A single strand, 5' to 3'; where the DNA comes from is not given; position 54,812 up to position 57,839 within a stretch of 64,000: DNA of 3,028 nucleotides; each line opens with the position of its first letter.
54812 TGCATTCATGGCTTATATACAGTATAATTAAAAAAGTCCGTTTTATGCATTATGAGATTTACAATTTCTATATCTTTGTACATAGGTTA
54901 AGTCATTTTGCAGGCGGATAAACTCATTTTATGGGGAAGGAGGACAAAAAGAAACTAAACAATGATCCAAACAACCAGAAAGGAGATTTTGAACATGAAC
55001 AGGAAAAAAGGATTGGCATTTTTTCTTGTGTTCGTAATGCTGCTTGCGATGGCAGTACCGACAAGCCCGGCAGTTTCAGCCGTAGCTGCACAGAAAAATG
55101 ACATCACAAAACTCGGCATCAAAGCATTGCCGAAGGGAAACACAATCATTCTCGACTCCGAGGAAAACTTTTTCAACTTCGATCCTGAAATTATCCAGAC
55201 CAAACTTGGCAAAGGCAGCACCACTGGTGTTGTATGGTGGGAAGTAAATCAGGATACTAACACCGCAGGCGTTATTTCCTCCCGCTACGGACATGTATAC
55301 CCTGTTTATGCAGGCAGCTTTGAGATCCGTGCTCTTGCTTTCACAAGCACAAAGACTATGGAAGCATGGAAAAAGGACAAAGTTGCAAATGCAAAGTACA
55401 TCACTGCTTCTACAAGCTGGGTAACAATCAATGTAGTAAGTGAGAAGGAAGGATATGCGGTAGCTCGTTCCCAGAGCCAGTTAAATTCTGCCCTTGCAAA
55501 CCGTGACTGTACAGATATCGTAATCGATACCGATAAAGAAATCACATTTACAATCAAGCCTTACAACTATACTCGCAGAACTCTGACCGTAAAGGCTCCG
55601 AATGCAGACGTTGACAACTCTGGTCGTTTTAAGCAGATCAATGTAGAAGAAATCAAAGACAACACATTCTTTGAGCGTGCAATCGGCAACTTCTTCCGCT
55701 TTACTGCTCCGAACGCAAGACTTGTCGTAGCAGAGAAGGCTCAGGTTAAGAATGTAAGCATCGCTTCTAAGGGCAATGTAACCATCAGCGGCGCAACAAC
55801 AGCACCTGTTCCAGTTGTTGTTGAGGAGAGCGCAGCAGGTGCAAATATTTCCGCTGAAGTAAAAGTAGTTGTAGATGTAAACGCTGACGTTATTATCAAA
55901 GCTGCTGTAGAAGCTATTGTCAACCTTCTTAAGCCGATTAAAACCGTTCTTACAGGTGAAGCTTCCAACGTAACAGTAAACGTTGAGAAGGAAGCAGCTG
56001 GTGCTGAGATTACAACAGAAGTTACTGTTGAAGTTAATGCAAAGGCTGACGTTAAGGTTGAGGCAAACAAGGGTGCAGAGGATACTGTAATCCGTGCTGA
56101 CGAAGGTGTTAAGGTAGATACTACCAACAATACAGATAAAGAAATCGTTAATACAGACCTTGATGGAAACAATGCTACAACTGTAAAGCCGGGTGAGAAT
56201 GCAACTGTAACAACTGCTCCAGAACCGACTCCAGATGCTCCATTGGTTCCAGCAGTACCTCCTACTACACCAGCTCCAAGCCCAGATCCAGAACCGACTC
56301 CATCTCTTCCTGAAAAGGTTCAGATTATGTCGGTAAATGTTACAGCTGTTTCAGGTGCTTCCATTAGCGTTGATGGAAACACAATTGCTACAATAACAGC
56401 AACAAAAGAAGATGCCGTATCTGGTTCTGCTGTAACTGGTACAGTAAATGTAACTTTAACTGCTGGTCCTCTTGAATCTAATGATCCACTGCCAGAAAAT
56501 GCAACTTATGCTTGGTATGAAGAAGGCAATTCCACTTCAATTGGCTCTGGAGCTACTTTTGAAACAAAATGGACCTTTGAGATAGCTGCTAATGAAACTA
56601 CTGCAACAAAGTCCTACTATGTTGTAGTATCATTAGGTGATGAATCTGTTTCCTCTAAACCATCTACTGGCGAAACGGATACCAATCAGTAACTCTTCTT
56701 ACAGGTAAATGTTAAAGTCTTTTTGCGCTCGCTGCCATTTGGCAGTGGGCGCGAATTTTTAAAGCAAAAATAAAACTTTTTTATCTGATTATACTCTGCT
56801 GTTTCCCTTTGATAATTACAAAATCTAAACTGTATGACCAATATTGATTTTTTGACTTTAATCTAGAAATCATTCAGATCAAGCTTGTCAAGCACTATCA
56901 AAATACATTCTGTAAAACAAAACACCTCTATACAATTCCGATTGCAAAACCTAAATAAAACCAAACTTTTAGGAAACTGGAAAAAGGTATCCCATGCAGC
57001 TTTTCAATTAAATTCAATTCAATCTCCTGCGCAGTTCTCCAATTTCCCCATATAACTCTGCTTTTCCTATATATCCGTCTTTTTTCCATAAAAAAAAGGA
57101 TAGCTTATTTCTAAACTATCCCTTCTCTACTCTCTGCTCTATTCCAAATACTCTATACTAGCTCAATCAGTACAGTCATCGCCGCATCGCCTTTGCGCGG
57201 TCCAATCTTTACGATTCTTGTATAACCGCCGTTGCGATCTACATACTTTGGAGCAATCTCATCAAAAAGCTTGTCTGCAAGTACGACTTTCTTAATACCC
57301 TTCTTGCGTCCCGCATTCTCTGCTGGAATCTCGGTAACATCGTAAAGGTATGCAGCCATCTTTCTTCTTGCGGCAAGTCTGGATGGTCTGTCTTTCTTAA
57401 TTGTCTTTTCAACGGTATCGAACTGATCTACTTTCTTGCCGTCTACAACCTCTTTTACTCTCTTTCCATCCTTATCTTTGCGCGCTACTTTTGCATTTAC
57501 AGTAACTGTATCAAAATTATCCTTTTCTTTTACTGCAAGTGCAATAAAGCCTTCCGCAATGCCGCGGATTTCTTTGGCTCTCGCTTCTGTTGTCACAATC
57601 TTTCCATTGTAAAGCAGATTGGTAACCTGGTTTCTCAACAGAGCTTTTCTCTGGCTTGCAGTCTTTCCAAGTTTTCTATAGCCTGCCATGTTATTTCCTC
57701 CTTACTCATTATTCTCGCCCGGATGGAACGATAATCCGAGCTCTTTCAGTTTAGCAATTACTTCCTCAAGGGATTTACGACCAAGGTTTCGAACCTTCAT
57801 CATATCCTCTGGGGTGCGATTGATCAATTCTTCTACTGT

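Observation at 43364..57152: The conserved rpoA-rplQ / ecfAA'T-truA-rplM-rpsI cluster is interrupted by multiple lineage-specific insertions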

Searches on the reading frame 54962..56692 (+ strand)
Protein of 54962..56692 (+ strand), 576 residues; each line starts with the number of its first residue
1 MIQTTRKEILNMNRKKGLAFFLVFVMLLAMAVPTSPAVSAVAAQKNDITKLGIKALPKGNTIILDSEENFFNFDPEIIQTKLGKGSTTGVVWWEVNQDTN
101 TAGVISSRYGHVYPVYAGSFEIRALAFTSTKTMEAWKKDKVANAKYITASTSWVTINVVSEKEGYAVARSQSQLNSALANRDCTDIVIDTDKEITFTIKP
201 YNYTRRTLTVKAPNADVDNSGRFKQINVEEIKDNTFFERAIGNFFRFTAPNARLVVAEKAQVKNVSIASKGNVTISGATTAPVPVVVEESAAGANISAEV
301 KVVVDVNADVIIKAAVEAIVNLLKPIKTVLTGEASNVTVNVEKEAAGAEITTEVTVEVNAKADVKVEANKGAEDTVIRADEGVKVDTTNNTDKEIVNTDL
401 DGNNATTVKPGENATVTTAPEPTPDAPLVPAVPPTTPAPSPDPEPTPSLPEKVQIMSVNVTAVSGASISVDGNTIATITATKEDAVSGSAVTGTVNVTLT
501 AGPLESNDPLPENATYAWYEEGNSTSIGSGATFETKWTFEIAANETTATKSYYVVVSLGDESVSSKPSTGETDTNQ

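Call 3: search_protein_families(library=pfam, proteins=[window:54962-56692:+], max_evalue=0.01)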
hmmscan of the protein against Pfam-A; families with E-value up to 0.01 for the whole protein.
window:54962-56692:+ (576 aa): 0 families

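Call 9: search_protein_families(library=ncbifam, proteins=[window:54962-56692:+], max_evalue=1)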
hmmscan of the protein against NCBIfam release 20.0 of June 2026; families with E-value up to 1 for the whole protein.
window:54962-56692:+ (576 aa): 1 family
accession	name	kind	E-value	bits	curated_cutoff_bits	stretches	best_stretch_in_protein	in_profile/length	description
NF008084.0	PRK10819.1-5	equivalog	0.12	12.2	315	0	410-448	65-105/249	TonB system transport protein TonB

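Call 28: find_homologous_proteins(query=window:54962-56692:+, max_evalue=0.001)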
Query window:54962-56692:+ (576 aa): 15 proteins with E <= 0.001 among 8000 candidates.
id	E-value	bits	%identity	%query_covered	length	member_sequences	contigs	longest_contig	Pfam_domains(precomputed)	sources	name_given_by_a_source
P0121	0.0e+0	1197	100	98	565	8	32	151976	-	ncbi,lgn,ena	-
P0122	1.5e-276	936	81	98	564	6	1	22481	-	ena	-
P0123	1.1e-275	933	99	73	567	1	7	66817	-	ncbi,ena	-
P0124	7.6e-273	924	98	73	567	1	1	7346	-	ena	-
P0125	5.0e-203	693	72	82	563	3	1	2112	-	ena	-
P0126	3.9e-165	568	52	98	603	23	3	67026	-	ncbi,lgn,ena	-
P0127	1.9e-159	550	50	97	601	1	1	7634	-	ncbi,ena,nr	ncbi:MAG: hypothetical protein K2N94_02160 [Lachnospiraceae bacterium]|nr:hypothetical protein [Lach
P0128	2.8e-136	473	71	52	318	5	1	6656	-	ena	-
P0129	9.8e-103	362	50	76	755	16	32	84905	-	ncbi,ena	-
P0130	2.4e-102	361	51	76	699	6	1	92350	-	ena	-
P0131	3.2e-97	344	46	89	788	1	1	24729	-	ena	-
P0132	4.7e-87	311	41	79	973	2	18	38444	-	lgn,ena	-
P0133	7.7e-59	218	39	64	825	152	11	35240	-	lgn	-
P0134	3.9e-13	67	31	45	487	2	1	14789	PF09479.17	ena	-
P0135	1.4e-4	39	43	11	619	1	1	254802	PF02368.25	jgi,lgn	jgi:hypothetical protein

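Call 76: search_protein_families(library=padloc, proteins=[window:54995-56692:+], max_evalue=0.01)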
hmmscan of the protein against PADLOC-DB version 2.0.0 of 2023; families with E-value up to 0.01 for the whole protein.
window:54995-56692:+ (565 aa): 0 families

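Call 77: search_protein_families(library=phrogs, proteins=[window:54995-56692:+], max_evalue=0.01)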
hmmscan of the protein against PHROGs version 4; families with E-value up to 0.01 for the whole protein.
window:54995-56692:+ (565 aa): 0 families

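Call 80: find_encoding_contigs(protein=P0127, flank=10000, max_places=3)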
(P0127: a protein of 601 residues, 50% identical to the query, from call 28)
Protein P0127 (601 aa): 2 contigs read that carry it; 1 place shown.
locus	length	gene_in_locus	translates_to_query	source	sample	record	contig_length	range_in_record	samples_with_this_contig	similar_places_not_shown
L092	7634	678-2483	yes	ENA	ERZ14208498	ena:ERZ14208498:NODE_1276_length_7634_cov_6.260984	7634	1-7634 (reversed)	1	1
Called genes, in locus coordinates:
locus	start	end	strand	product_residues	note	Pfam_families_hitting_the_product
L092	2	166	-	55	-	PF00005:ABC_tran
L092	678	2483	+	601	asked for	-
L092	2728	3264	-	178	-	PF01196:Ribosomal_L17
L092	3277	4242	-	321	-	PF01193:RNA_pol_L, PF01000:RNA_pol_A_bac, PF03118:RNA_pol_A_CTD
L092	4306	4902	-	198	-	PF00163:Ribosomal_S4, PF01479:S4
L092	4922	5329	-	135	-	PF00411:Ribosomal_S11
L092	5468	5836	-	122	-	PF00416:Ribosomal_S13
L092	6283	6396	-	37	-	PF00444:Ribosomal_L36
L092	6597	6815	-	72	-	PF01176:eIF-1a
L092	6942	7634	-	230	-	?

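Call 81: find_encoding_contigs(protein=P0126, flank=10000, max_places=3)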
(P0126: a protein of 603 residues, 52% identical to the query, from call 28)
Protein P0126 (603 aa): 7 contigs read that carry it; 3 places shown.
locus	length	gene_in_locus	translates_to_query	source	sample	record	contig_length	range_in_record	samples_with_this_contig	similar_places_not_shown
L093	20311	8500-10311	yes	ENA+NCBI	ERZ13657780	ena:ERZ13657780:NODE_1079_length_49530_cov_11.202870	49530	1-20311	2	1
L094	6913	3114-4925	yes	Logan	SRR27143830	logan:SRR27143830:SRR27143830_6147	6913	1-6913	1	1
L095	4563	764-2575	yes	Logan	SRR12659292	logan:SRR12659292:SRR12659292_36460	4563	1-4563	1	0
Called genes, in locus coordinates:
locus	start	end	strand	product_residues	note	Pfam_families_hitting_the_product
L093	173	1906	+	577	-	-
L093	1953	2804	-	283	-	PF01416:PseudoU_synth_1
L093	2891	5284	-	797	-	PF26918:Ig_Eae (faint), PF02368:Big_2, PF21461:HL_N-beta (faint), PF26182:Ig_NUP210_5th (faint), PF02368:Big_2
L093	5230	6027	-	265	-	PF02361:CbiQ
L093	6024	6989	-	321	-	PF00005:ABC_tran, PF02463:SMC_N (faint), PF13304:AAA_21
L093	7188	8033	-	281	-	PF00005:ABC_tran, PF02463:SMC_N, PF13555:AAA_29 (faint), PF13304:AAA_21 (faint)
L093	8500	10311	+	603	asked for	-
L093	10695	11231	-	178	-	PF01196:Ribosomal_L17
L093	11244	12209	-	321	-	PF01193:RNA_pol_L, PF01000:RNA_pol_A_bac, PF03118:RNA_pol_A_CTD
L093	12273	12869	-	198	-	PF00163:Ribosomal_S4, PF01479:S4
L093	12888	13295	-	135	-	PF00411:Ribosomal_S11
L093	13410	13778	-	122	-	PF00416:Ribosomal_S13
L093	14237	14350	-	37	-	PF00444:Ribosomal_L36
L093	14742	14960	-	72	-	PF01176:eIF-1a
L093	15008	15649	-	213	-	PF00406:ADK, PF13207:AAA_17, PF17213:Hydin_ADK (faint), PF05191:ADK_lid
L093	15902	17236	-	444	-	PF00344:SecY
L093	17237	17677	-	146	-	PF00828:Ribosomal_L27A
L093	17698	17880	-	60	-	PF00327:Ribosomal_L30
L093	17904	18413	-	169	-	PF00333:Ribosomal_S5, PF03719:Ribosomal_S5_C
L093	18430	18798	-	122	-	PF00861:Ribosomal_L18p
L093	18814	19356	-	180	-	PF00347:Ribosomal_L6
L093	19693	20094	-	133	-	PF00410:Ribosomal_S8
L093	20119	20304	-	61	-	PF00253:Ribosomal_S14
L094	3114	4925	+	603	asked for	-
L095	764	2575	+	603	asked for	-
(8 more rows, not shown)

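Call 85: find_encoding_contigs(protein=P0129, flank=8000, max_places=2)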
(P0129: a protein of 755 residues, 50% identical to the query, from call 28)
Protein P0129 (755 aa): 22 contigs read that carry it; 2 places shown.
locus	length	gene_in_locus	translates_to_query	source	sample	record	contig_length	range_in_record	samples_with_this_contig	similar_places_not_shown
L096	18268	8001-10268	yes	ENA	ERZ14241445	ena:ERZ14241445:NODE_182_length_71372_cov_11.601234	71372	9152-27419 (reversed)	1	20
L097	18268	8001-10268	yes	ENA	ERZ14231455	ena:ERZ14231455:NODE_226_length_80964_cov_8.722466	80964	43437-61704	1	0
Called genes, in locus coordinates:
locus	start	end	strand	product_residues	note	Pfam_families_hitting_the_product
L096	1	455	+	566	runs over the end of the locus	PF02734:Dak2, PF21645:FakA-like_M, PF13684:FakA-like_C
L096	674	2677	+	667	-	PF17191:RecG_wedge, PF00270:DEAD, PF04851:ResIII, PF07517:SecA_DEAD (weak), PF00271:Helicase_C, PF19833:RecG_dom3_C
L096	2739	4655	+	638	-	PF05496:RuvB_N (faint), PF00004:AAA, PF17866:AAA_lid_6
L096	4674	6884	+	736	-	-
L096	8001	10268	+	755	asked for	-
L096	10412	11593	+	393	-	PF13450:NAD_binding_8, PF01593:Amino_oxidase, PF03275:GLF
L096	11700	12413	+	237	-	PF00535:Glycos_transf_2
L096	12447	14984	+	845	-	PF10060:DUF2298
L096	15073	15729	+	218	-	PF14344:DUF4397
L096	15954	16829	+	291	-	PF02311:AraC_binding (weak), PF07883:Cupin_2, PF00165:HTH_AraC (weak), PF12833:HTH_18, PF00165:HTH_AraC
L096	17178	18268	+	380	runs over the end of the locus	PF00149:Metallophos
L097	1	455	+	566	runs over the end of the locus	PF02734:Dak2, PF21645:FakA-like_M, PF13684:FakA-like_C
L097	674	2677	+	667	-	PF17191:RecG_wedge, PF00270:DEAD, PF04851:ResIII, PF07517:SecA_DEAD (weak), PF00271:Helicase_C, PF19833:RecG_dom3_C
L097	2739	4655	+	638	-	PF05496:RuvB_N (faint), PF00004:AAA, PF17866:AAA_lid_6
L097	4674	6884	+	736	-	-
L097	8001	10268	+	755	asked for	-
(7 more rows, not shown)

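Call 86: find_encoding_contigs(protein=P0132, flank=8000, max_places=2)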
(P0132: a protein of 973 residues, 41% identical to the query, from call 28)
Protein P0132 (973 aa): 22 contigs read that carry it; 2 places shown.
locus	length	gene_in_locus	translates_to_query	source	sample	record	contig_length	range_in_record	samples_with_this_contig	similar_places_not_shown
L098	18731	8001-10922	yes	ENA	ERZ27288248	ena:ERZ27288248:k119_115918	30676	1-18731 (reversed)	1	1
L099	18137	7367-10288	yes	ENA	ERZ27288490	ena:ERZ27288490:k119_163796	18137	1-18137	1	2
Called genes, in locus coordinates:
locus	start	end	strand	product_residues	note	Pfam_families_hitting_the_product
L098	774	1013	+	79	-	-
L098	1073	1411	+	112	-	-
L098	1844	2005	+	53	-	-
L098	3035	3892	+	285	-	-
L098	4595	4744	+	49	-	-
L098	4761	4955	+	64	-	PF01693:Cauli_VI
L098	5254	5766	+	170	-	-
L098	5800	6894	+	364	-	PF03235:GmrSD_N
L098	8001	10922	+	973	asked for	-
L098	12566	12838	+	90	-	-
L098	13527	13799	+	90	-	-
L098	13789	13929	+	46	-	-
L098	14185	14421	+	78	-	-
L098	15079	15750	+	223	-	PF00239:Resolvase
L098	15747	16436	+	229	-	-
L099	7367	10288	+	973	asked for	-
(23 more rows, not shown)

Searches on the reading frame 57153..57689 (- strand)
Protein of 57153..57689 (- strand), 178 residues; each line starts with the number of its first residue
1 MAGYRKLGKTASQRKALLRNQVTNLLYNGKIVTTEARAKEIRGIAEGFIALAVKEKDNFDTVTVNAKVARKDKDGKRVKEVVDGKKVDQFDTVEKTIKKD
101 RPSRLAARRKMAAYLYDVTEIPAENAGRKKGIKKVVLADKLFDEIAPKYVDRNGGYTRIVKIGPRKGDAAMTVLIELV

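Call 3: search_protein_families(library=pfam, proteins=[window:57153-57689:-], max_evalue=0.01)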
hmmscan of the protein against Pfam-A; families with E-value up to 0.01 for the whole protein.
window:57153-57689:- (178 aa): 1 family
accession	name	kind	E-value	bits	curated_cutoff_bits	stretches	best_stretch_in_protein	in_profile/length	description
PF01196.24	Ribosomal_L17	-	1.4e-30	106.5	27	1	17-178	1-97/97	Ribosomal protein L17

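Call 14: find_encoding_contigs(protein=window:57153-57689:-, flank=10000, max_places=10)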
Protein window:57153-57689:- (178 aa): 21 contigs read that carry it; 5 places shown.
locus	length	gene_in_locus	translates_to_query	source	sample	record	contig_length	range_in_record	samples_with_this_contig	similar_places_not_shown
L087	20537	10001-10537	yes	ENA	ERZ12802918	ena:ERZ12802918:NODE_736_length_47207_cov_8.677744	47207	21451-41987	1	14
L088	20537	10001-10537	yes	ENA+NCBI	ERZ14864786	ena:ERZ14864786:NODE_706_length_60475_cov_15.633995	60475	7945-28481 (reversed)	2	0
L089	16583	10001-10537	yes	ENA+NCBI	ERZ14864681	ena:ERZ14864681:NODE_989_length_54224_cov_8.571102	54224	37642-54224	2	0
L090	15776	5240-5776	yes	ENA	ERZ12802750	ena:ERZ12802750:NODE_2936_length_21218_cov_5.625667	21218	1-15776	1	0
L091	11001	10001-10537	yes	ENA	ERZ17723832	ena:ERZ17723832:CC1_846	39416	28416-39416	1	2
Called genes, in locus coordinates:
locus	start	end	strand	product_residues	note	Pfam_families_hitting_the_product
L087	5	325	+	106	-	PF00467:KOW, PF17136:ribosomal_L24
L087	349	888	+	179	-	PF00281:Ribosomal_L5, PF00673:Ribosomal_L5_C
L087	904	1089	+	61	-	PF00253:Ribosomal_S14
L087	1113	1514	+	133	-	PF00410:Ribosomal_S8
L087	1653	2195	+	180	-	PF00347:Ribosomal_L6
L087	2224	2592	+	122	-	PF00861:Ribosomal_L18p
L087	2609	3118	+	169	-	PF00333:Ribosomal_S5, PF03719:Ribosomal_S5_C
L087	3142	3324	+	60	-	PF00327:Ribosomal_L30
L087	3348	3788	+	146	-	PF00828:Ribosomal_L27A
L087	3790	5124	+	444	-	PF00344:SecY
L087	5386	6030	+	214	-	PF00406:ADK, PF13207:AAA_17, PF17213:Hydin_ADK (faint), PF05191:ADK_lid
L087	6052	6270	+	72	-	PF01176:eIF-1a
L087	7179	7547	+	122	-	PF00416:Ribosomal_S13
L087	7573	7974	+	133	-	PF00411:Ribosomal_S11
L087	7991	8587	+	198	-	PF00163:Ribosomal_S4, PF01479:S4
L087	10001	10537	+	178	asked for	PF01196:Ribosomal_L17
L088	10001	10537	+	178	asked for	PF01196:Ribosomal_L17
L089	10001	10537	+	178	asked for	PF01196:Ribosomal_L17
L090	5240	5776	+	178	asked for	PF01196:Ribosomal_L17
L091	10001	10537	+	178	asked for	PF01196:Ribosomal_L17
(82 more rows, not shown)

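Call 45: list_cluster_members(proteins=[window:57153-57689:-, window:47610-48407:-, window:45390-47558:-, P0121, window:51704-53608:+, window:50848-51345:-, P0001, window:43732-44274:-, window:53705-54604:-])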
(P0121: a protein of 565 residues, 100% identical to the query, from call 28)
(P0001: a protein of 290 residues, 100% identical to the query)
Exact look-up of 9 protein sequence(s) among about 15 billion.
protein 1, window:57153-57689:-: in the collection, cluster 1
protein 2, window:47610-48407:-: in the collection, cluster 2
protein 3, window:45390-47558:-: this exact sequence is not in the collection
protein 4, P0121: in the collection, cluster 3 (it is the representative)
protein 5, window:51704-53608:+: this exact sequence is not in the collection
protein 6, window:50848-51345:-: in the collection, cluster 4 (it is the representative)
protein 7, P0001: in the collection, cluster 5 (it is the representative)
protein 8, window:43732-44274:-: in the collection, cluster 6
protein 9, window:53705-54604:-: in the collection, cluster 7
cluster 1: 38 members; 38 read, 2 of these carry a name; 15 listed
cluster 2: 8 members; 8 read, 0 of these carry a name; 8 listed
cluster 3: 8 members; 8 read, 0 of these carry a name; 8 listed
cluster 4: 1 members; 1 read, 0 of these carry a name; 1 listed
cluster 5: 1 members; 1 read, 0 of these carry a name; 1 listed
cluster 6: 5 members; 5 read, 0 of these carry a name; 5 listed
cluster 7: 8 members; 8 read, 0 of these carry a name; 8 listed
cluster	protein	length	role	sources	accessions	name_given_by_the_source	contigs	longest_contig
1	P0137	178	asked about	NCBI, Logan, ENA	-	-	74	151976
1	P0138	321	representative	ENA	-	-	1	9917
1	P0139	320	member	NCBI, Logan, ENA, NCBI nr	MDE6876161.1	MAG: DNA-directed RNA polymerase subunit alpha [Lachnospiraceae bacterium] | DNA-directed RNA polymerase subunit alpha [Lachnospiraceae bacterium]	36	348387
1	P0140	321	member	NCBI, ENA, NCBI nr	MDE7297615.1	MAG: DNA-directed RNA polymerase subunit alpha [Lachnospiraceae bacterium] | DNA-directed RNA polymerase subunit alpha [Lachnospiraceae bacterium]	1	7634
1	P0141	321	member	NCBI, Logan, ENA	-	-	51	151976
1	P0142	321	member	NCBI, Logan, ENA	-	-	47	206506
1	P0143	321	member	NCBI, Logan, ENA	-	-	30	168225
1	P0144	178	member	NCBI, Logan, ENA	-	-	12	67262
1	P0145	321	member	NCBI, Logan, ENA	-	-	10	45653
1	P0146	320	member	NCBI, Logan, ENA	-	-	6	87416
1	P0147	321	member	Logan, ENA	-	-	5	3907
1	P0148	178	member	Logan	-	-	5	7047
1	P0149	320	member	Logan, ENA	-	-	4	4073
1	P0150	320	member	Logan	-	-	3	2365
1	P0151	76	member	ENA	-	-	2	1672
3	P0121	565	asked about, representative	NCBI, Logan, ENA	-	-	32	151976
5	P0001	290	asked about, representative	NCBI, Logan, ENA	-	-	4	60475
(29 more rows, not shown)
